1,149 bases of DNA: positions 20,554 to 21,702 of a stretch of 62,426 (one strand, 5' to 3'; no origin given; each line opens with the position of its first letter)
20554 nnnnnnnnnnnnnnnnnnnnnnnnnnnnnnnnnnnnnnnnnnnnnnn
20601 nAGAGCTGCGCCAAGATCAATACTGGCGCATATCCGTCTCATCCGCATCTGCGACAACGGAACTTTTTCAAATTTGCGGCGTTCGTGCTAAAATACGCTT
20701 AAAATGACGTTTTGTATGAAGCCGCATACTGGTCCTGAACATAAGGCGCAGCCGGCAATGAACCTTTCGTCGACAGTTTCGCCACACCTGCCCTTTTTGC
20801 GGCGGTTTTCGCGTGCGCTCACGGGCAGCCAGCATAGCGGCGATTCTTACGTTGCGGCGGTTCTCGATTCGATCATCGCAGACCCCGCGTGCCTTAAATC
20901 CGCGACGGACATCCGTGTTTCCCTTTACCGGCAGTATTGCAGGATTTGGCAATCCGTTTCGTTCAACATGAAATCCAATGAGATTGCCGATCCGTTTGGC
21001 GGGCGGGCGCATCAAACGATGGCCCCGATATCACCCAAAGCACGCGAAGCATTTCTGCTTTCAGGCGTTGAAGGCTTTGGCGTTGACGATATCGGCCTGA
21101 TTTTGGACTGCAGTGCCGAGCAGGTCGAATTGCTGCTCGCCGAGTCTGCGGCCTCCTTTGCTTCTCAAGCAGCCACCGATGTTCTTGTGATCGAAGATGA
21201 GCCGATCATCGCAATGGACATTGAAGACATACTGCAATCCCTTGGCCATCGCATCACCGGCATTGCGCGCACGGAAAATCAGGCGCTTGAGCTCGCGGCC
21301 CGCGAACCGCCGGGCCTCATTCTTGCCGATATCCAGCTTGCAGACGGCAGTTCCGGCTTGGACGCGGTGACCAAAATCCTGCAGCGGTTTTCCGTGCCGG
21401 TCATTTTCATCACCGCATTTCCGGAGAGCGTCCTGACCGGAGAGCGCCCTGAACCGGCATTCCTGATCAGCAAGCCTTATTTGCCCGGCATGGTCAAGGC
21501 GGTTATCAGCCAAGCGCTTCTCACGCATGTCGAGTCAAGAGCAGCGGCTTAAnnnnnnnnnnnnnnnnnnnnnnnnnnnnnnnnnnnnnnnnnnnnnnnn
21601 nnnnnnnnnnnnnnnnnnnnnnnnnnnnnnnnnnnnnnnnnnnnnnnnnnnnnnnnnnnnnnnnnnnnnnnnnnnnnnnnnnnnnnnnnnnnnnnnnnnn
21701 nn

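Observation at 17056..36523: Island of eight exact EcfG-type (GGAAC-N16/17-CGTT) general-stress promoters within ~20 kb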

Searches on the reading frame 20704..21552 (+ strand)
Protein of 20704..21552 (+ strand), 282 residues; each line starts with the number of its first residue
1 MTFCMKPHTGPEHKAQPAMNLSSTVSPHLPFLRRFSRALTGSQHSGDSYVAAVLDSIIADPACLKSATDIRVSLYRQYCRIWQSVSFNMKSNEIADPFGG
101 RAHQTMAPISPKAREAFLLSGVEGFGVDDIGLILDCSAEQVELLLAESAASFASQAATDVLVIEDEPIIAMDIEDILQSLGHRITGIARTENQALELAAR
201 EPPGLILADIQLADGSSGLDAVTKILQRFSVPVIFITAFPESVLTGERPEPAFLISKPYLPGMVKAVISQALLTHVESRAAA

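Call 4: search_protein_families(library=pfam, proteins=[window:20704-21552:+])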
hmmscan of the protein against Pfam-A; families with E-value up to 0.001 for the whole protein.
window:20704-21552:+ (282 aa): 4 families
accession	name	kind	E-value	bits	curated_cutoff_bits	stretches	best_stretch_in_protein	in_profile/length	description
PF22029.2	PhyR_sigma2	-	6.1e-21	74.7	27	1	25-76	1-52/55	Sigma2 domain of PhyR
PF00072.30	Response_reg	-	1.9e-12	47.7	30.2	1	160-241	1-81/111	Response regulator receiver domain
PF22233.2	PhyR_sigma-like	-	6.9e-11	42.2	27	1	108-154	3-49/50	Response regulator PhyR, sigma-like domain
PF08281.18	Sigma70_r4_2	-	0.00031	20.8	25.7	1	109-144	11-46/54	Sigma-70, region 4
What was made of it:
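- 20758..21552 (+): phyR, anti-anti-sigma response regulator, 264 aa. PhyR_sigma2, PhyR_sigma-like and receiver domains (call 4).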

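Call 7: search_protein_families(library=ncbifam, proteins=[window:20704-21552:+], max_evalue=0.01)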
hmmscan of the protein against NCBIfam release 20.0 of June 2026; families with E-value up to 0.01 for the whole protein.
window:20704-21552:+ (282 aa): 42 families (the best 25 are shown)
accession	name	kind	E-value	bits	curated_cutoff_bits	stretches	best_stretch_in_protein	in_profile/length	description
NF006623.1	PRK09191.1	subfamily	3e-99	332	240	1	21-275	2-255/258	PhyR family response regulator anti-anti-sigma factor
NF009972.0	PRK13435.1-3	subfamily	3.4e-20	72.3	119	1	157-276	16-132/146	response regulator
NF009970.0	PRK13435.1-1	equivalog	4.5e-17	62.2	143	1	160-271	3-111/125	response regulator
NF009971.0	PRK13435.1-2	subfamily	1.2e-16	60.8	151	1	159-238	2-80/141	response regulator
NF009973.0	PRK13435.1-4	equivalog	5.6e-13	49.1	158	1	155-259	6-109/154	response regulator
NF009974.0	PRK13435.1-6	equivalog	2.8e-12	46.6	171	1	154-270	2-117/155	response regulator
NF041832.1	near_NosP_CTERM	subfamily_domain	4.6e-10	39.1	400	1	151-271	245-369/370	NahK/ErcS family hybrid sensor histidine kinase/response regulator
NF008296.0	PRK11083.1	equivalog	9.9e-09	34.9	273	1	158-243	4-87/228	two-component system response regulator CreB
NF012227.0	AdeR_RR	equivalog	8.9e-08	31.9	340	1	151-243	4-95/239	efflux system response regulator transcription factor AdeR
NF007982.1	PRK10710.1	equivalog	1.5e-07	31.3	380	1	156-268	6-118/235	envelope stress response regulator BaeR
NF009206.0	PRK12555.1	subfamily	5.7e-07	28.8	342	1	160-239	3-82/340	chemotaxis-specific protein-glutamate methyltransferase CheB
NF040534.1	resp_reg_YycF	equivalog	1.6e-06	27.6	340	1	159-239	2-80/231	response regulator YycF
NF007820.0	PRK10529.1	equivalog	1.7e-06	27.7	325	1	158-241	2-83/225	two-component system response regulator KdpE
NF040689.1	MtrAB_MtrA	equivalog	3.9e-06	26.4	300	1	160-248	1-89/219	MtrAB system response regulator MtrA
NF052445.1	RespRegMctR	equivalog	9.6e-06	25.1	300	1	159-228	3-72/205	two-component system response regulator MctR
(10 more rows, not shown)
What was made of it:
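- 20758..21552 (+): NF006623 scores 332 bits against a cutoff of 240 (call 7).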

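Call 8: find_related_loci(query=window:20758-21552:+, collection=genome_contigs, flank=10000)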
Query window:20758-21552:+ (264 aa) in genome_contigs; peptide patterns used: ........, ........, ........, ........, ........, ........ (x = any residue, [..] = any of these).
600 stretches matched a pattern (row limit reached: there are more); 556 encode a relative of the query (tblastn E <= 1e-3); the best 80 are kept; 80 distinct loci.
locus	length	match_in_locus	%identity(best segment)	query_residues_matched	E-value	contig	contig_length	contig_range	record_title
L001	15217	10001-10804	60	1-264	6e-107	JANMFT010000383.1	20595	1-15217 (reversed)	MAG: Limoniibacter sp. isolate OTE_70b_metabat_124 OTE_70b_k141_1678027, whole genome shotgun sequence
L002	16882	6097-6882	58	1-264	6e-103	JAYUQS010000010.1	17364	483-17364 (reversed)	MAG: Hyphomicrobiales bacterium isolate GL114_DN_metabinner_9 GL114_DN_metabinner_9_9, whole genome shotgun sequence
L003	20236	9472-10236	60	1-255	1e-101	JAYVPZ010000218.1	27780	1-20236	MAG: Aestuariivirga sp. isolate GL72_UP_concoct_172_sub GL72_UP_concoct_172_sub_217, whole genome shotgun sequence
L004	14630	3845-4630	57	1-262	3e-98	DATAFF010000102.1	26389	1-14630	MAG TPA_asm: Aestuariivirgaceae bacterium isolate SMAG_U6796 k141_266521, whole genome shotgun sequence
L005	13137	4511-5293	57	1-261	4e-96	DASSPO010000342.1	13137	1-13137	MAG TPA_asm: Bauldia sp. isolate SMAG_U1280 k141_632829, whole genome shotgun sequence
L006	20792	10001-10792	52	1-264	2e-92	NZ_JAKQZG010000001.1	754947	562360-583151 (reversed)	Jiella sp. LLJ827 1, whole genome shotgun sequence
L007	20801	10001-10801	54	1-264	1e-91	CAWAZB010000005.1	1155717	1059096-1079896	MAG: uncultured Alphaproteobacteria bacterium isolate MFD04212.bin.1.89 genome assembly, contig: contig_7291, whole geno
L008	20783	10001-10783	54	1-262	7e-92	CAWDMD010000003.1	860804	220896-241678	MAG: uncultured Alphaproteobacteria bacterium isolate MFD04944.bin.1.97 genome assembly, contig: contig_19978, whole gen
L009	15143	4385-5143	55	1-255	9e-91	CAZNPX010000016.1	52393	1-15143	MAG TPA_asm: uncultured Hyphomicrobiales bacterium isolate SRP344714_co1_10 genome assembly, contig: NODE_1390_length_52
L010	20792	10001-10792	52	1-264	8e-91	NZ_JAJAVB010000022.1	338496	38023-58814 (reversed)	Aurantimonas sp. VKM B-3413 platanus_K_17_124_22, whole genome shotgun sequence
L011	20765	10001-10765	53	1-255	6e-90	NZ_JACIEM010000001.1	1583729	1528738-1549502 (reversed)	Aurantimonas endophytica strain DSM 103570 Ga0373270_01, whole genome shotgun sequence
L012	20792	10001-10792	51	1-264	4e-90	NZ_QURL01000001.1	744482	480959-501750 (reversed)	Fulvimarina endophytica strain 85 Scaffold1_1, whole genome shotgun sequence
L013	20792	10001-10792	54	1-264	1e-89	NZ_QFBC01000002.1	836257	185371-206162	Metarhizobium album strain NS-104 Scaffold2, whole genome shotgun sequence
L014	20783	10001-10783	52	1-261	1e-89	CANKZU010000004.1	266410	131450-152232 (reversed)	uncultured Aurantimonas sp. isolate 3-561.fasta genome assembly, contig: NODE_4, whole genome shotgun sequence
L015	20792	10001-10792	52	1-264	7e-90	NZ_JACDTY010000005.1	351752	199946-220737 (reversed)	Mesorhizobium neociceri strain CCANP35 NODE_5_length_351752_cov_24.296378, whole genome shotgun sequence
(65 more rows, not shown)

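Call 29: find_homologous_proteins(query=window:20758-21552:+, max_evalue=1e-60)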
Query window:20758-21552:+ (264 aa): 7529 proteins with E <= 1e-60 among 8000 candidates; the best 120 are listed.
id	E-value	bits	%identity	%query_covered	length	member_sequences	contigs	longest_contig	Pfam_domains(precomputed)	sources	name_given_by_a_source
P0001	1.2e-164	564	100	100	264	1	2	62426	PF22233.3,PF00072.31,PF22029.3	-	-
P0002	9.6e-143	492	88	100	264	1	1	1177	PF22233.3,PF08281.19,PF00072.31,PF22029.3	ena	-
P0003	1.3e-131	456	83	100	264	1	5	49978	PF22233.3,PF00072.31,PF22029.3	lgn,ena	-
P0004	5.8e-129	447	80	100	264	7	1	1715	PF22233.3,PF08281.19,PF00072.31,PF22029.3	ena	-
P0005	8.6e-129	446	81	100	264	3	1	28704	PF22233.3,PF08281.19,PF00072.31,PF22029.3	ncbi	-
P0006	1.1e-128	446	80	100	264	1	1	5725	PF22233.3,PF00072.31,PF22029.3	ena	-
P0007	3.7e-125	434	79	100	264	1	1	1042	PF22233.3,PF00072.31,PF22029.3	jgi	jgi:CheY-like chemotaxis protein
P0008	7.8e-125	433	78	100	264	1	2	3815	PF22233.3,PF08281.19,PF00072.31,PF22029.3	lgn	-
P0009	1.5e-110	387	69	100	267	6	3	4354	PF22233.3,PF08281.19,PF00072.31,PF22029.3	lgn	-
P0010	1.6e-110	387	69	100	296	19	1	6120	PF22233.3,PF00072.31,PF22029.3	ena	-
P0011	2.8e-108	379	68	100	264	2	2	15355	PF22233.3,PF00072.31,PF22029.3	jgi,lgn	jgi:CheY-like chemotaxis protein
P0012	3.0e-108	379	67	100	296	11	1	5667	PF22233.3,PF00072.31,PF22029.3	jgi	jgi:CheY-like chemotaxis protein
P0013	1.8e-106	373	66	100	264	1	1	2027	PF22233.3,PF00072.31,PF22029.3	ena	-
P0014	5.0e-106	372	66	100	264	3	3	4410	PF22233.3,PF00072.31,PF22029.3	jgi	jgi:CheY-like chemotaxis protein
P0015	1.1e-105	371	66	100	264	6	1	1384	PF22233.3,PF00072.31,PF22029.3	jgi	jgi:CheY-like chemotaxis protein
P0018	1.8e-104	367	65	100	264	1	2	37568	PF22233.3,PF08281.19,PF00072.31,PF22029.3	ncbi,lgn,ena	-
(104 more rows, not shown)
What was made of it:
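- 20758..21552 (+): On record at 264 aa (call 29).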

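Call 30: find_encoding_contigs(protein=P0003, flank=10000, max_places=3)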
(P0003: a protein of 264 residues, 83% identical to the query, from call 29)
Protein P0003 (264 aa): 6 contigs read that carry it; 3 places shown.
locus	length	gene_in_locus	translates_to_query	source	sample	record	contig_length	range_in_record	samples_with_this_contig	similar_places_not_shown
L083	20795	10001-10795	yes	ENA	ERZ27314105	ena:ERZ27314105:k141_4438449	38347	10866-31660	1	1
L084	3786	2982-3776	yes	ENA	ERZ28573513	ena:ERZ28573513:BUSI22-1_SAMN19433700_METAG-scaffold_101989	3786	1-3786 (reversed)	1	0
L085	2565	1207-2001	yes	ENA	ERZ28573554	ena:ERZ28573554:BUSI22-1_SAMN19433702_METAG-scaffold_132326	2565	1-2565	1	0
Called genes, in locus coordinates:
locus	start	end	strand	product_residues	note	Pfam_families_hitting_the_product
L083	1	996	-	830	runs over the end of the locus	PF00270:DEAD, PF00271:Helicase_C, PF19306:WHD_Lhr, PF08494:DEAD_assoc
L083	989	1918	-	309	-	PF07719:TPR_2 (faint), PF13428:TPR_14 (faint), PF13432:TPR_16 (faint), PF13489:Methyltransf_23, PF13847:Methyltransf_31, PF08241:Methyltransf_11, PF08242:Methyltransf_12, PF13649:Methyltransf_25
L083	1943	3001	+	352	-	-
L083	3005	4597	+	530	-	PF04675:DNA_ligase_A_N (weak), PF01068:DNA_ligase_A_M, PF04679:DNA_ligase_A_C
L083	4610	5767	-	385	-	-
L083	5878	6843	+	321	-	PF03060:NMO, PF01070:FMN_dh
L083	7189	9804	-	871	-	PF08447:PAS_3, PF13188:PAS_8 (faint), PF13426:PAS_9, PF00989:PAS, PF08448:PAS_4, PF13426:PAS_9, PF07536:HWE_HK, PF07568:HisKA_2 (weak)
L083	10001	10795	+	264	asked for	PF22029:PhyR_sigma2, PF22233:PhyR_sigma-like, PF00072:Response_reg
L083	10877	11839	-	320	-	PF00483:NTP_transferase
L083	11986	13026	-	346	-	PF07568:HisKA_2, PF13581:HATPase_c_2 (weak), PF02518:HATPase_c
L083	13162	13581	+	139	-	PF17723:RHH_8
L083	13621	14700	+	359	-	PF00756:Esterase, PF10503:Esterase_PHB, PF20434:BD-FAE (faint), PF02230:Abhydrolase_2 (faint), PF00326:Peptidase_S9 (weak)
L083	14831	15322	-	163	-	PF01243:PNPOx_N, PF16242:Pyrid_ox_like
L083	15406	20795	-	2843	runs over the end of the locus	PF10091:Glycoamylase, PF06165:GH94_b-supersand, PF17167:Glyco_hydro_94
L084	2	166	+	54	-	?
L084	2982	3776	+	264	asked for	PF22029:PhyR_sigma2, PF22233:PhyR_sigma-like, PF00072:Response_reg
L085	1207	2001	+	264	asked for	PF22029:PhyR_sigma2, PF22233:PhyR_sigma-like, PF00072:Response_reg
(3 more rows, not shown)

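Call 31: find_encoding_contigs(protein=P0005, flank=10000, max_places=2)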
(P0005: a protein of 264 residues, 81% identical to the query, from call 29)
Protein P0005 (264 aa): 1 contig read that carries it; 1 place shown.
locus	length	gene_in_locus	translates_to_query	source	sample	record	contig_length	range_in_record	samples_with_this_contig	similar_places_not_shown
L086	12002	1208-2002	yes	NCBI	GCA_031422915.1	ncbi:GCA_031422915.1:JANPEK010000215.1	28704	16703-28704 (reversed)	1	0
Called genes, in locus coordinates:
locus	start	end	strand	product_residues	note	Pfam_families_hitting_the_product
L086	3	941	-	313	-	?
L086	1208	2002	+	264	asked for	PF22029:PhyR_sigma2, PF08281:Sigma70_r4_2 (weak), PF22233:PhyR_sigma-like, PF00072:Response_reg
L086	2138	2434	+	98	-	-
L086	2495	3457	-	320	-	PF00483:NTP_transferase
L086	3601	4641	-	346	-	PF07568:HisKA_2, PF13581:HATPase_c_2 (weak), PF02518:HATPase_c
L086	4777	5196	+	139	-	PF17723:RHH_8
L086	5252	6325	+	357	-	PF00756:Esterase, PF10503:Esterase_PHB, PF20434:BD-FAE (faint), PF00326:Peptidase_S9 (weak)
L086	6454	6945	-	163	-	PF01243:PNPOx_N, PF16242:Pyrid_ox_like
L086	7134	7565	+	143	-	PF07452:CHRD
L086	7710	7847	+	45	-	-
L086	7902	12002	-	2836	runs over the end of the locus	PF10091:Glycoamylase, PF06165:GH94_b-supersand, PF17167:Glyco_hydro_94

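Call 32: find_encoding_contigs(protein=P0011, flank=10000, max_places=2)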
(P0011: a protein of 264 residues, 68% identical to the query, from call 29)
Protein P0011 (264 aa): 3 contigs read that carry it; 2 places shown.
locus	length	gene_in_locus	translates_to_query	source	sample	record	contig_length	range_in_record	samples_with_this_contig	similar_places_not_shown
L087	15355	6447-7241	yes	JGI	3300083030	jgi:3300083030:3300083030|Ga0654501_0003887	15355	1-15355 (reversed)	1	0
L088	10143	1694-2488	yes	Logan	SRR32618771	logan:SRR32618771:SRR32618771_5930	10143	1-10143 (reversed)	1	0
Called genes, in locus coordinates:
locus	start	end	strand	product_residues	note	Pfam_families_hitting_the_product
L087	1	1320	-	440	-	?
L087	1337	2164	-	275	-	-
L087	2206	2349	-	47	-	-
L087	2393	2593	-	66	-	PF11450:DUF3008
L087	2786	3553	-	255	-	PF00027:cNMP_binding, PF13545:HTH_Crp_2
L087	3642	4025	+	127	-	PF00072:Response_reg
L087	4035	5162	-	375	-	PF01594:AI-2E_transport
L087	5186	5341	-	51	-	PF11752:DUF3309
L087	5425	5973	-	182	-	PF04542:Sigma70_r2, PF22029:PhyR_sigma2, PF08281:Sigma70_r4_2, PF04545:Sigma70_r4 (weak)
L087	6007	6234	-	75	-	PF18557:NepR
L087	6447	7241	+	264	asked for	PF22029:PhyR_sigma2, PF22233:PhyR_sigma-like, PF00072:Response_reg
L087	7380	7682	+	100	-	-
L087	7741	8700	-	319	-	PF00483:NTP_transferase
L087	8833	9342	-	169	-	PF04140:ICMT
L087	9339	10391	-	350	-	PF00195:Chal_sti_synt_N, PF08392:FAE1_CUT1_RppA, PF08545:ACP_syn_III, PF02797:Chal_sti_synt_C, PF08541:ACP_syn_III_C (weak)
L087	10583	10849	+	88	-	-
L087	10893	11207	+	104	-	-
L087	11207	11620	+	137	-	-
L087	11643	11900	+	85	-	-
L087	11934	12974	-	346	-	PF08448:PAS_4 (weak), PF07568:HisKA_2, PF13581:HATPase_c_2, PF02518:HATPase_c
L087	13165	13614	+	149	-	PF07452:CHRD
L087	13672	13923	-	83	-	-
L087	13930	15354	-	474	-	?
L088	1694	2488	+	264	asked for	PF22029:PhyR_sigma2, PF22233:PhyR_sigma-like, PF00072:Response_reg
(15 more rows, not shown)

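Call 33: find_encoding_contigs(protein=P0018, flank=10000, max_places=2)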
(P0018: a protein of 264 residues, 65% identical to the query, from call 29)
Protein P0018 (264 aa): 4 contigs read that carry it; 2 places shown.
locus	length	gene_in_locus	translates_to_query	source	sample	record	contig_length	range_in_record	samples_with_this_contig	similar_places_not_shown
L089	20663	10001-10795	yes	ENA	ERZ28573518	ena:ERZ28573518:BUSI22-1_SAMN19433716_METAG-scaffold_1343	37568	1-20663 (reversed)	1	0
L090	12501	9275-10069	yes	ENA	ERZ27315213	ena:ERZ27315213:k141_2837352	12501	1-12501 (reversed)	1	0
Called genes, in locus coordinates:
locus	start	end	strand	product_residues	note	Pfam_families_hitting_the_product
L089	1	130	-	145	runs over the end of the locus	PF07452:CHRD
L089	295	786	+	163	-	PF01243:PNPOx_N, PF16242:Pyrid_ox_like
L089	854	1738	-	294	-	PF07536:HWE_HK, PF07568:HisKA_2 (weak)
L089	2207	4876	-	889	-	PF08447:PAS_3, PF13188:PAS_8 (faint), PF13426:PAS_9 (weak), PF00989:PAS, PF08448:PAS_4, PF13426:PAS_9, PF07536:HWE_HK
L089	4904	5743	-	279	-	-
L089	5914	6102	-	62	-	PF11450:DUF3008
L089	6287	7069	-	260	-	PF00027:cNMP_binding, PF13545:HTH_Crp_2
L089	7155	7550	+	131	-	PF00072:Response_reg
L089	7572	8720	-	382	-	PF01594:AI-2E_transport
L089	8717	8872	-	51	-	PF11752:DUF3309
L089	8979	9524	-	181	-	PF04542:Sigma70_r2, PF22029:PhyR_sigma2, PF08281:Sigma70_r4_2, PF04545:Sigma70_r4 (weak)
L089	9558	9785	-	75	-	PF18557:NepR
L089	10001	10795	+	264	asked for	PF22029:PhyR_sigma2, PF08281:Sigma70_r4_2 (weak), PF22233:PhyR_sigma-like, PF00072:Response_reg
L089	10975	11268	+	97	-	-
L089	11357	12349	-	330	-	PF00483:NTP_transferase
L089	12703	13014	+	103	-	-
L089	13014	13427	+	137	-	-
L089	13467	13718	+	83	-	-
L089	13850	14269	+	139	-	PF17723:RHH_8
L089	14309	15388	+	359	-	PF00756:Esterase, PF10503:Esterase_PHB, PF20434:BD-FAE (faint), PF02230:Abhydrolase_2 (weak), PF00326:Peptidase_S9 (weak)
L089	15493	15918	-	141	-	PF07886:BA14K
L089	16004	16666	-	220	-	PF13668:Ferritin_2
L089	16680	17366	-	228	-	PF13668:Ferritin_2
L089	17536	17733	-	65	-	-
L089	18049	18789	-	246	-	PF05988:DUF899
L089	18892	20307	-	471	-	PF17167:Glyco_hydro_94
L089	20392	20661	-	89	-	?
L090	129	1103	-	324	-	PF08447:PAS_3 (weak), PF07536:HWE_HK, PF07568:HisKA_2 (weak)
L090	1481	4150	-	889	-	PF08447:PAS_3, PF13188:PAS_8 (faint), PF13426:PAS_9 (weak), PF00989:PAS, PF08448:PAS_4, PF13426:PAS_9, PF07536:HWE_HK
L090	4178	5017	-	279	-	-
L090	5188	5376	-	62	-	PF11450:DUF3008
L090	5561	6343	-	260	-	PF00027:cNMP_binding, PF13545:HTH_Crp_2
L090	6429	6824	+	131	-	PF00072:Response_reg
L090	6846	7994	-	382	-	PF01594:AI-2E_transport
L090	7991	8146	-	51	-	PF11752:DUF3309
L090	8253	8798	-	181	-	PF04542:Sigma70_r2, PF22029:PhyR_sigma2, PF08281:Sigma70_r4_2, PF04545:Sigma70_r4 (weak)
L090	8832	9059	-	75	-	PF18557:NepR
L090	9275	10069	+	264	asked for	PF22029:PhyR_sigma2, PF08281:Sigma70_r4_2 (weak), PF22233:PhyR_sigma-like, PF00072:Response_reg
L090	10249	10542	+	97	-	-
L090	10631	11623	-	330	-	PF00483:NTP_transferase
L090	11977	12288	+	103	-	-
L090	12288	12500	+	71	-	?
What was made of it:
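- Closest known: Canonical alphaproteobacterial GSR locus. Different: In relatives L089 and L090 that kinase lies about 5 kb away, beyond nepR-ecfG-DUF3309-AI-2E-RR-Crp-DUF3008-279aa (call 33).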

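Call 52: find_homologous_proteins(query=L087:5425-5973:-, max_evalue=1e-40)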
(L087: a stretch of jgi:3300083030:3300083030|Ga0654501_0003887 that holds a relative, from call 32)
Query L087:5425-5973:- (182 aa): 7196 proteins with E <= 1e-40 among 8000 candidates; the best 120 are listed.
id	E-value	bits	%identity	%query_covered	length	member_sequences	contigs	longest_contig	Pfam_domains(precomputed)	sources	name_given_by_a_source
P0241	2.6e-102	358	91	100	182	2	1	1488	PF04545.23,PF04542.21,PF08281.19,PF22029.3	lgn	-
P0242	2.0e-101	355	91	100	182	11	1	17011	PF04545.23,PF04542.21,PF08281.19,PF22029.3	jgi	jgi:RNA polymerase sigma-70 factor, ECF subfamily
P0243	1.5e-97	342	88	100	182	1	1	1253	PF04545.23,PF04542.21,PF08281.19,PF22029.3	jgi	jgi:RNA polymerase sigma-70 factor, ECF subfamily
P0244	1.2e-95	336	86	99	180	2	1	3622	PF04545.23,PF04542.21,PF08281.19,PF22029.3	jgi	jgi:RNA polymerase sigma-70 factor, ECF subfamily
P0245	1.7e-90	319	82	99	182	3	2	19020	PF04545.23,PF04542.21,PF08281.19,PF22029.3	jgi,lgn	jgi:RNA polymerase sigma-70 factor, ECF subfamily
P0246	1.8e-89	316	83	100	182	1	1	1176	PF04545.23,PF04542.21,PF08281.19,PF22029.3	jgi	jgi:RNA polymerase sigma-70 factor, ECF subfamily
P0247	1.5e-88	313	80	100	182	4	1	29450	PF04545.23,PF04542.21,PF08281.19,PF22029.3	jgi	jgi:RNA polymerase sigma-70 factor, ECF subfamily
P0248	1.6e-88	313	83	95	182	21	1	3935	PF04545.23,PF04542.21,PF08281.19,PF22029.3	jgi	jgi:RNA polymerase sigma-70 factor, ECF subfamily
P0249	2.2e-88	312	79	100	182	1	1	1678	PF04545.23,PF04542.21,PF08281.19,PF22029.3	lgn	-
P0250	1.7e-87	310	84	91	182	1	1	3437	PF04545.23,PF04542.21,PF08281.19,PF22029.3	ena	-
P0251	1.7e-87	310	81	100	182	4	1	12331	PF04545.23,PF04542.21,PF08281.19,PF22029.3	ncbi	-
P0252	3.8e-85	302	84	91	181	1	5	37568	PF04545.23,PF04542.21,PF08281.19,PF22029.3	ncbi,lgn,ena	-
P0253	2.2e-81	290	74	100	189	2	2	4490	PF04545.23,PF04542.21,PF08281.19,PF22029.3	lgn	-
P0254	9.9e-81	288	75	96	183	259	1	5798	PF04545.23,PF04542.21,PF08281.19,PF22029.3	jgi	jgi:RNA polymerase sigma-70 factor, ECF subfamily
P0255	1.7e-80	287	75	96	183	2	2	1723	PF07638.18,PF04545.23,PF04542.21,PF08281.19,PF22029.3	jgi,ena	-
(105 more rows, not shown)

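Call 53: find_encoding_contigs(protein=P0251, flank=10000, max_places=4)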
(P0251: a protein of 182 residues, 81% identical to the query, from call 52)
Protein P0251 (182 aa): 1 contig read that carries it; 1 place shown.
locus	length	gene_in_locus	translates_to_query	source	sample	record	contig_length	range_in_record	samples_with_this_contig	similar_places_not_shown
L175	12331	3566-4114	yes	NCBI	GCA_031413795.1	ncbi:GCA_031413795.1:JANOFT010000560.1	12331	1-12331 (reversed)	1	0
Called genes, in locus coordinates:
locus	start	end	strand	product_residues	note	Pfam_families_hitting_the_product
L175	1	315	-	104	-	?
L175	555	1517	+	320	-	PF00483:NTP_transferase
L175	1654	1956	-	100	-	-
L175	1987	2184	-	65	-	PF05532:CsbD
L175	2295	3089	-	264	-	PF22029:PhyR_sigma2, PF08281:Sigma70_r4_2 (weak), PF22233:PhyR_sigma-like, PF00072:Response_reg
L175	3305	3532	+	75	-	PF18557:NepR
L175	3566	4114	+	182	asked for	PF04542:Sigma70_r2, PF22029:PhyR_sigma2, PF08281:Sigma70_r4_2, PF04545:Sigma70_r4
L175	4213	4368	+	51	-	PF11752:DUF3309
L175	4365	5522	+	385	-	PF01594:AI-2E_transport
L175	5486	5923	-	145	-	PF00072:Response_reg (weak)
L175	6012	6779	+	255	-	PF00027:cNMP_binding, PF13545:HTH_Crp_2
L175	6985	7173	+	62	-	PF11450:DUF3008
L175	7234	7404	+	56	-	-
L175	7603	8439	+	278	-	-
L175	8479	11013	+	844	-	PF02743:dCache_1 (faint), PF08448:PAS_4 (weak), PF13426:PAS_9, PF08447:PAS_3 (weak), PF07536:HWE_HK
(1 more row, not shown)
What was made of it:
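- Closest known: Methylobacterium extorquens AM1 phyR locus. Different: The window's phyR is the ortholog of canonical-locus phyR by the shared phyR-orf98-galU order (calls 32, 33, 53), so this is a lineage-specific loss or relocation.
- Tried and rejected: The candidate I looked up came from another MAG with a canonical locus (calls 52, 53).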
